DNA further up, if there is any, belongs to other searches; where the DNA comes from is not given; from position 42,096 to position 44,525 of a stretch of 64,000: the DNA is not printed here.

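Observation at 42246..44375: Shortened, apparently catalytically dead homologue of the PolD large subunit (DP2) that keeps its Zn modules and a C-terminal PIP box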

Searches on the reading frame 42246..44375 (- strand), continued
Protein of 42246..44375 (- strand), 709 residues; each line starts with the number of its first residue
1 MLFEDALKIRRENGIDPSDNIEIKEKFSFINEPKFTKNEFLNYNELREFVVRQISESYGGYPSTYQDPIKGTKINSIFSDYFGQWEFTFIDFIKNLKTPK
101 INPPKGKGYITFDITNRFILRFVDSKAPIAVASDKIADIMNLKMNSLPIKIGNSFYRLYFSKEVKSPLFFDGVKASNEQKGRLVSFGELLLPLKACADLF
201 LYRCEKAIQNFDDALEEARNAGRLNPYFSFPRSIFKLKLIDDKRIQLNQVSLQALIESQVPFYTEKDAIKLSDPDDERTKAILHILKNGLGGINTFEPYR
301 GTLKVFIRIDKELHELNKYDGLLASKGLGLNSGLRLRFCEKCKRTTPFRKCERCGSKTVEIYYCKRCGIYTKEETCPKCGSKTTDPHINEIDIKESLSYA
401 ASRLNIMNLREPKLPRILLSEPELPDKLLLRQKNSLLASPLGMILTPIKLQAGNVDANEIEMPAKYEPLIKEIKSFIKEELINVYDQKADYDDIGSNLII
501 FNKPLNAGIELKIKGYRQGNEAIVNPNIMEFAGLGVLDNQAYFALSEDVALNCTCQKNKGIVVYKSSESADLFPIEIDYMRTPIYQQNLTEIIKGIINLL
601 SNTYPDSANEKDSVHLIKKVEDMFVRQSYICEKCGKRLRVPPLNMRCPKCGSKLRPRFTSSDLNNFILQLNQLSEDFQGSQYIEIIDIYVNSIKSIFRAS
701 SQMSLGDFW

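Call 59: fold_search(model_id=the predicted structure, library=pdb)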
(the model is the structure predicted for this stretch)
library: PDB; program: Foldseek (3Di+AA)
matches with E <= 10: 555; with E <= 0.001: 8
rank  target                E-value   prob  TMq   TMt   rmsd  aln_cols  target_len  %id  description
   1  9f2a_B                2.0e-26  1.00  0.46  0.32  11.6       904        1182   14  Pyrococcus abyssi PolD in complex with Rpa2 winged-helix domain class 2 (composite map) (released 2024-12-04)
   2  9f29_B                5.1e-26  1.00  0.45  0.30  12.2       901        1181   14  Pyrococcus abyssi PolD in complex with Rpa2 winged-helix domain class 1 (composite map) (released 2024-12-04)
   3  8ppt_B                5.0e-25  1.00  0.44  0.29  12.7       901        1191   13  Pyrococcus abyssi DNA polymerase D (PolD) in its editing mode bound to a primer/template substrate containing a mismat (released 2023-12-20)
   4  6t8h_B                2.2e-24  1.00  0.44  0.30  12.6       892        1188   13  Cryo-EM structure of the DNA-bound PolD-PCNA processive complex from P. abyssi (released 2020-03-04)
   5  6hms_B                4.5e-21  1.00  0.43  0.30  13.4       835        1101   15  Cryo-EM map of DNA polymerase D from Pyrococcus abyssi in complex with DNA (released 2019-01-30)
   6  6knc_B                1.7e-20  1.00  0.37  0.26  15.1       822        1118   14  PolD-PCNA-DNA (form B) (released 2020-08-05)
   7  6knb_B                5.3e-19  1.00  0.38  0.27  15.1       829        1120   14  PolD-PCNA-DNA (form A) (released 2020-08-05)
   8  5ijl                  3.7e-15  1.00  0.35  0.28  11.8       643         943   14  D-family DNA polymerase - DP2 subunit (catalytic subunit) (released 2016-08-31)
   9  8d0b_F                5.3e-03  1.00  0.11  0.09   6.8       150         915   15  Human CST-DNA polymerase alpha/primase preinitiation complex bound to 4xTEL-foldback template (released 2022-06-22)
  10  7vpd_D                5.9e-03  1.00  0.11  0.07   6.2       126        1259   11  Cryo-EM structure of Streptomyces coelicolor RNAP-promoter open complex with one Zur dimers (released 2022-08-03)
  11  7z8q_d                7.3e-03  1.00  0.11  0.06   6.5       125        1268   11  Cryo-EM structure of Mycobacterium tuberculosis RNA polymerase core (released 2023-02-08)
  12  6vjs_D                7.3e-03  0.16  0.11  0.07  36.2       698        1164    9  Escherichia coli RNA polymerase and ureidothiophene-2-carboxylic acid complex (released 2020-10-07)
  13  8jo2_D                9.6e-03  0.60  0.11  0.06  19.4       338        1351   11  Structural basis of transcriptional activation by the OmpR/PhoB-family response regulator PmrA (released 2023-08-30)
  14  7c97_D                9.6e-03  0.14  0.11  0.06  35.1       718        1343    8  Cryo-EM structure of an Escherichia coli RNAP-promoter open complex (RPo) with SspA (released 2020-08-12)
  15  9m7y_B                1.0e-02  0.69  0.11  0.07  19.5       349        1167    9  Cryo-EM structure of gp79-dependent RNAP promoter open complex (released 2025-09-03)
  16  7pp4_d                1.1e-02  1.00  0.11  0.06   6.0       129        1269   10  Cryo-EM structure of Mycobacterium tuberculosis RNA polymerase holoenzyme comprising sigma factor SigB (released 2022-09-21)
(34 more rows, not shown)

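Call 78: find_encoding_contigs(protein=P0048, flank=8000, max_places=2)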
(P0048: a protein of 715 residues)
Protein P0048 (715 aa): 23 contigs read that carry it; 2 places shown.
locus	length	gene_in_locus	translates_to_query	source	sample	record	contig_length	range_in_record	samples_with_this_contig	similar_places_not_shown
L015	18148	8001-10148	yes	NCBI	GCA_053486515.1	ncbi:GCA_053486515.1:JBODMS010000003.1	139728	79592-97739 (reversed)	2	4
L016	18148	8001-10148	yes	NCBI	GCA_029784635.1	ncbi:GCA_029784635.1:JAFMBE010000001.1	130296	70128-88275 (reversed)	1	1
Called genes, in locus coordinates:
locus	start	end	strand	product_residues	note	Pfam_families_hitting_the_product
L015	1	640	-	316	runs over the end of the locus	PF01609:DDE_Tnp_1 (faint)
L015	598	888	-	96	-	-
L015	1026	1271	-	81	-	PF01206:TusA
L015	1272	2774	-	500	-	PF03460:NIR_SIR_ferr, PF01077:NIR_SIR, PF03460:NIR_SIR_ferr, PF01077:NIR_SIR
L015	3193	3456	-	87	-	-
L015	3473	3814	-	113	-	PF13565:HTH_32, PF13592:HTH_33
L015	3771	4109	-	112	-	PF00248:Aldo_ket_red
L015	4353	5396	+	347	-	PF04055:Radical_SAM, PF13186:SPASM (faint)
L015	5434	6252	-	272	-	PF25133:TYW2_N_2, PF02475:TRM5-TYW2_MTfase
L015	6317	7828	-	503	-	PF02885:Glycos_trans_3N, PF00591:Glycos_transf_3, PF07831:PYNP_C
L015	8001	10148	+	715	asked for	PF12773:DZR (faint), PF24846:PolC_DP2_cat (weak)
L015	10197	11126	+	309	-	PF00056:Ldh_1_N, PF02866:Ldh_1_C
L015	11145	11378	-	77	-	PF01037:AsnC_trans_reg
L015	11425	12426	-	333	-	PF00180:Iso_dh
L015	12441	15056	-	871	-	PF00330:Aconitase, PF00694:Aconitase_C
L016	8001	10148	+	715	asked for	PF12773:DZR (faint), PF24846:PolC_DP2_cat (weak)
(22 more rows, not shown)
